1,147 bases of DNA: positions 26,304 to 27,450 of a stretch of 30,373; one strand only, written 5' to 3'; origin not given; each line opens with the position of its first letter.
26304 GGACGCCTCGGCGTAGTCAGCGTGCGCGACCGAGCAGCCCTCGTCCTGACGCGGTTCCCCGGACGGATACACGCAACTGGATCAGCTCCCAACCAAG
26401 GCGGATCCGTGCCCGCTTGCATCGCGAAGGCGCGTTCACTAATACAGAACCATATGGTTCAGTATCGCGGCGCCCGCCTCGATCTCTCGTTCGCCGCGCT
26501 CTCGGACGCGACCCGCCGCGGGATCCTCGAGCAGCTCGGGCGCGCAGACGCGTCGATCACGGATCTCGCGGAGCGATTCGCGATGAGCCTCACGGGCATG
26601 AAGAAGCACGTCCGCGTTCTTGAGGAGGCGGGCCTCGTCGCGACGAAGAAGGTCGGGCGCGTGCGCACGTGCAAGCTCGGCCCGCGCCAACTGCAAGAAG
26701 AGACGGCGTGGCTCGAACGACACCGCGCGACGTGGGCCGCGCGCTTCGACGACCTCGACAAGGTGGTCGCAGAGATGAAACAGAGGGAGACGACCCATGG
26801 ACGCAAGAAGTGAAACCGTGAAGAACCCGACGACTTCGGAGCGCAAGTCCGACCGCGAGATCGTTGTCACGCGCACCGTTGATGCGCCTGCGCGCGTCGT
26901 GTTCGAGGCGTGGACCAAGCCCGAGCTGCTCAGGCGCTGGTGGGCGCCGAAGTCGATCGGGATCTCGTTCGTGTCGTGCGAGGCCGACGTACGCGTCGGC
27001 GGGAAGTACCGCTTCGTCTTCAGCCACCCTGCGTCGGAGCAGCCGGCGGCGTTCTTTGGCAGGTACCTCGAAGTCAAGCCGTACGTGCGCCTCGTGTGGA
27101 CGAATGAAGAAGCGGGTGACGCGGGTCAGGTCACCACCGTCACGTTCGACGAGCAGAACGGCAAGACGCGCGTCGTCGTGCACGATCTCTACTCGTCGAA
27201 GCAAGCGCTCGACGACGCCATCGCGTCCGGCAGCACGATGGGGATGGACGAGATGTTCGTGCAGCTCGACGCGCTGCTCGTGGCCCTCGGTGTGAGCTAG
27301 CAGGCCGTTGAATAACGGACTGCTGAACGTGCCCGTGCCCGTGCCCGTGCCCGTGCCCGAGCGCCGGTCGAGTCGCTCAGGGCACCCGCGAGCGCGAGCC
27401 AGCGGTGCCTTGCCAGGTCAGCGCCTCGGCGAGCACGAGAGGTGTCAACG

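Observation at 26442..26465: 24-bp palindrome centred exactly on the arsR start codon (CAT|ATG): autoregulatory operator on a leaderless promoter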

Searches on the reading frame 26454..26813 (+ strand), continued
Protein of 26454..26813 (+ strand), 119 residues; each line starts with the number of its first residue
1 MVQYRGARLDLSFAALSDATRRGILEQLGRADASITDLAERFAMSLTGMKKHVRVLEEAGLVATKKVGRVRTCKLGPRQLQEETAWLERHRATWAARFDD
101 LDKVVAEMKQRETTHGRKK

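Call 68: search_dna_similar(query=L193:1501-1845:+, collection=plasmids, mode=protein, max_rows=60, max_evalue=1e-30, rows=spread)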
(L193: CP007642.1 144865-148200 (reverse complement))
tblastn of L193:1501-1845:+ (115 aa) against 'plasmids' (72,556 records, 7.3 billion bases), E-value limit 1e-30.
Records with a match: 95; places in all: 105; records where one place covers at least 80% of the query: 94.
Best place of each record, by identity: >=99% 1; 95-99% 1; 90-95% 68; 80-90% 17; 60-80% 4; <60% 4.
By first word of the organism name: Rhizobium 74; Ensifer 7; Sinorhizobium 4; Burkholderia 3; Phyllobacterium 1; Ciceribacter 1; Microvirga 1; Roseateles 1; Pararhizobium 1; Mesorhizobium 1; and 1 more.
By predicted mobility (MOB-suite, as given by PLSDB): non-mobilizable 67; mobilizable 18; conjugative 10.
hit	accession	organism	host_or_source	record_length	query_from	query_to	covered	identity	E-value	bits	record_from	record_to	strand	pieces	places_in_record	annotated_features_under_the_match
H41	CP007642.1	Rhizobium etli bv. phaseoli str. IE4803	Phaseolus vulgaris,whole organism,nodule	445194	1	115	100%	100.0%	9e-71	235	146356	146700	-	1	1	ArsR family transcriptional regulator protein | activator of Hsp90 ATPase 1 family protein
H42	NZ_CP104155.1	Rhizobium sophoriradicis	Phaseolus vulgaris,cell culture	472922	1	115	100%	93.9%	4e-66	222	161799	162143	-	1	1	metalloregulator ArsR/SmtB family transcription factor | SRPBCC family protein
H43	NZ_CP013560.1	Rhizobium phaseoli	Phaseolus vulgaris,Whole ...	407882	1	115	100%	93.0%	2e-66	223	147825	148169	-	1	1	metalloregulator ArsR/SmtB family transcription factor | SRPBCC family protein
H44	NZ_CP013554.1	Rhizobium phaseoli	Phaseolus vulgaris,Whole ...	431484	1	115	100%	93.0%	3e-66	222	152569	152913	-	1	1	metalloregulator ArsR/SmtB family transcription factor | SRPBCC family protein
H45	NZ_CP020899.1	Rhizobium phaseoli Brasil 5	Phaseolus vulgaris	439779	1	115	100%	93.0%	4e-66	222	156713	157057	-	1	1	metalloregulator ArsR/SmtB family transcription factor | SRPBCC family protein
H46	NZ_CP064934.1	Rhizobium phaseoli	Phaseolus vulgaris,single cell,soil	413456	1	115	100%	93.0%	7e-66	221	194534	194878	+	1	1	metalloregulator ArsR/SmtB family transcription factor | SRPBCC family protein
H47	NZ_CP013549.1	Rhizobium phaseoli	Phaseolus vulgaris,Whole ...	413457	1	115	100%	93.0%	7e-66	221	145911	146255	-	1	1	metalloregulator ArsR/SmtB family transcription factor | SRPBCC family protein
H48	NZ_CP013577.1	Rhizobium phaseoli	Phaseolus vulgaris,Whole ...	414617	1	115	100%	93.0%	7e-66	221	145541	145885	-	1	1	metalloregulator ArsR/SmtB family transcription factor | SRPBCC family protein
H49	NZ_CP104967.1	Phyllobacterium sp. A18/5-2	Vicia costata,cell culture,root nodule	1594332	1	115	100%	93.0%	7e-66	221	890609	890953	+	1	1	none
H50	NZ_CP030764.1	Rhizobium leguminosarum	Genomic DNA from Bacterial pure culture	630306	1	115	100%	93.0%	8e-66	221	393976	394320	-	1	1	metalloregulator ArsR/SmtB family transcription factor | SRPBCC family protein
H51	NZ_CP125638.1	Rhizobium leguminosarum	Phaseolus vulgaris,Pure culture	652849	1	115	100%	93.0%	2e-65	220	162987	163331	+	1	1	metalloregulator ArsR/SmtB family transcription factor | SRPBCC family protein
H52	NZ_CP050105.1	Rhizobium leguminosarum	Trifolium repens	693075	1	115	100%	93.0%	2e-65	220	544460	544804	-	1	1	metalloregulator ArsR/SmtB family transcription factor | SRPBCC family protein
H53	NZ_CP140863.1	Rhizobium leguminosarum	Trifolium pratense,whole organism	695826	1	115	100%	93.0%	2e-65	220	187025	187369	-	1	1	metalloregulator ArsR/SmtB family transcription factor | SRPBCC family protein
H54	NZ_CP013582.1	Rhizobium phaseoli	Phaseolus vulgaris,Whole ...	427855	1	115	100%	93.0%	3e-65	219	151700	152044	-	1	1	metalloregulator ArsR/SmtB family transcription factor | SRPBCC family protein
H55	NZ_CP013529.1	Rhizobium phaseoli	Phaseolus vulgaris,Whole ...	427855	1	115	100%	93.0%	3e-65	219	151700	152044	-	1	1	metalloregulator ArsR/SmtB family transcription factor | SRPBCC family protein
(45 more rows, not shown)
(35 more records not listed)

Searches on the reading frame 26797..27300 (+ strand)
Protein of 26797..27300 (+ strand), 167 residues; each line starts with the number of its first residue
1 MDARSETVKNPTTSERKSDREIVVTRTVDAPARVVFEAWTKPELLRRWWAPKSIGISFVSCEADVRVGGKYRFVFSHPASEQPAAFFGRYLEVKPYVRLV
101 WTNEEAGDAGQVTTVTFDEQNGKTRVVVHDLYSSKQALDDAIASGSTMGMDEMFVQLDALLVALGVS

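Call 3: search_protein_families(library=pfam, proteins=[window:26797-27300:+], max_evalue=0.01)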
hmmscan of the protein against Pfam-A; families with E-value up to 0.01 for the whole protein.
window:26797-27300:+ (167 aa): 2 families
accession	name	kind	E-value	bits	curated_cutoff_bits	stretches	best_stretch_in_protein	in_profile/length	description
PF08327.17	AHSA1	-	1.2e-21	77.7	22.1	1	29-161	1-124/125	Activator of Hsp90 ATPase homolog 1-like protein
PF10604.15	Polyketide_cyc2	-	0.0088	16.8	27.4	0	21-133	3-109/142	Polyketide cyclase / dehydrase and lipid transport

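Call 52: search_protein_families(library=ncbifam, proteins=[window:26797-27300:+], max_evalue=0.001)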
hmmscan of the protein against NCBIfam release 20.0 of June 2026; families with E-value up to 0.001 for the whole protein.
window:26797-27300:+ (167 aa): 0 families

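Call 53: search_protein_families(library=padloc, proteins=[window:26797-27300:+], max_evalue=0.001)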
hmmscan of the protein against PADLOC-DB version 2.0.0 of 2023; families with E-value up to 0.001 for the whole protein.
window:26797-27300:+ (167 aa): 0 families
